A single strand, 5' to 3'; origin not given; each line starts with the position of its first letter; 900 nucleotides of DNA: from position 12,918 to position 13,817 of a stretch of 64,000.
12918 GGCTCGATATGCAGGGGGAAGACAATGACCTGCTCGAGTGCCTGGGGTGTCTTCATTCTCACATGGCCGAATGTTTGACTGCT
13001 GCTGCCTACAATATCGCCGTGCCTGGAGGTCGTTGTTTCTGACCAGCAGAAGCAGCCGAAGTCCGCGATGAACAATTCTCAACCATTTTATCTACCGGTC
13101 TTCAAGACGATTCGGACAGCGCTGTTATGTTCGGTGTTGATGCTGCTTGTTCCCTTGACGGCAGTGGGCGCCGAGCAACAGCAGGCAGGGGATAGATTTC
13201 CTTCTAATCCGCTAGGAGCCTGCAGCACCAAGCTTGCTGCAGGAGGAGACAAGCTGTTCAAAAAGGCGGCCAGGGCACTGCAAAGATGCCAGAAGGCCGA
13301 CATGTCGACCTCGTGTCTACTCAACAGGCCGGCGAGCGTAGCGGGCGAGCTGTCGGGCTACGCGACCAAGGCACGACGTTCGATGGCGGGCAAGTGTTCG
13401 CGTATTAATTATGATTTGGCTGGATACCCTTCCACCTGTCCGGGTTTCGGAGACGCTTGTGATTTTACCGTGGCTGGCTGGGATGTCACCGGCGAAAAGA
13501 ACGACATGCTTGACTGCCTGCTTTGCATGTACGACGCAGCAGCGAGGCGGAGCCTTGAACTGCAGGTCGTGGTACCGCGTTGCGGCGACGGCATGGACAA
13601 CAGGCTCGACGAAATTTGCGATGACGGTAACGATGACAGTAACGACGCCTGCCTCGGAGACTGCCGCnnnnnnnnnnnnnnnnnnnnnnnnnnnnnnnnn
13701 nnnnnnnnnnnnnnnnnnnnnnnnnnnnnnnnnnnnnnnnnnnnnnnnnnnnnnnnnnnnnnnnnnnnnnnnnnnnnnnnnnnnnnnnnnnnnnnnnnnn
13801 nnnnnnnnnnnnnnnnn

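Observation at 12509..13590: Stand-alone paralog of the oxidase N-terminal Cys domain, translationally coupled to the peroxidase gene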

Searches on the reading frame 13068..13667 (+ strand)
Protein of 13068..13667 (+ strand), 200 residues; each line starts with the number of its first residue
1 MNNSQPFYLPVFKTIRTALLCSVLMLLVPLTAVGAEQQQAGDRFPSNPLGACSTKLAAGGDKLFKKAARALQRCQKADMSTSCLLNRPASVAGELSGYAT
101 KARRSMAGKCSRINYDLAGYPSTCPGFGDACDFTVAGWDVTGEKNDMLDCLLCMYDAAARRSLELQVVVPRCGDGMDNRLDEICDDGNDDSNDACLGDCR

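Call 5: search_protein_families(library=pfam, proteins=[window:13068-13667:+], max_evalue=0.1)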
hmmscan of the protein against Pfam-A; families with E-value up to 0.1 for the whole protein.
window:13068-13667:+ (200 aa): 2 families
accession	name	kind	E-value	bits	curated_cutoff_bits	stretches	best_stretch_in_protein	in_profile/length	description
PF13948.11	DUF4215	-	0.00012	22.8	27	1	169-199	18-46/47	Domain of unknown function (DUF4215)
PF08788.16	NHR2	-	0.059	13.6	27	0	65-78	36-49/67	NHR2 domain like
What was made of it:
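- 13068..19706 (+): Multicopper oxidase of 2212 aa: signal peptide, A-type 8-Cys domain, DUF4215/myxo_disulf repeats, then an MnxG-like six-cupredoxin-type region. Pfam Cu-oxidase_3 and Cu-oxidase_2 (call 5).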

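Call 6: search_protein_families(library=ncbifam, proteins=[window:13068-13667:+], max_evalue=0.1)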
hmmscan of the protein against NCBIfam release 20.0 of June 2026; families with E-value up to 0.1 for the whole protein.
window:13068-13667:+ (200 aa): 1 family
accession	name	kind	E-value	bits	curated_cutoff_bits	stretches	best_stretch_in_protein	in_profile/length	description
TIGR02232.1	myxo_disulf_rpt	repeat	0.0056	16.5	20.8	1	170-200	2-31/38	cysteine-rich acidic repeat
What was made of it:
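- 13068..19706 (+): TIGR02232 in 8 stretches (call 6).
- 13575..15290 (+): Run of acidic Cys-rich DUF4215/TIGR02232 repeats between the A domain and the catalytic region. It is presumably a disulfide-braced stalk. Boundaries are approximate. Calls 5 and 6.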

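Call 9: find_homologous_proteins(query=window:13068-13592:+, max_evalue=0.01)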
Query window:13068-13592:+ (175 aa): 1 proteins with E <= 0.01 among 543 candidates.
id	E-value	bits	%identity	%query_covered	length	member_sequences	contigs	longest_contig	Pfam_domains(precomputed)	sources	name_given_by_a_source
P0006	1.6e-37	147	94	40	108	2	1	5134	-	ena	-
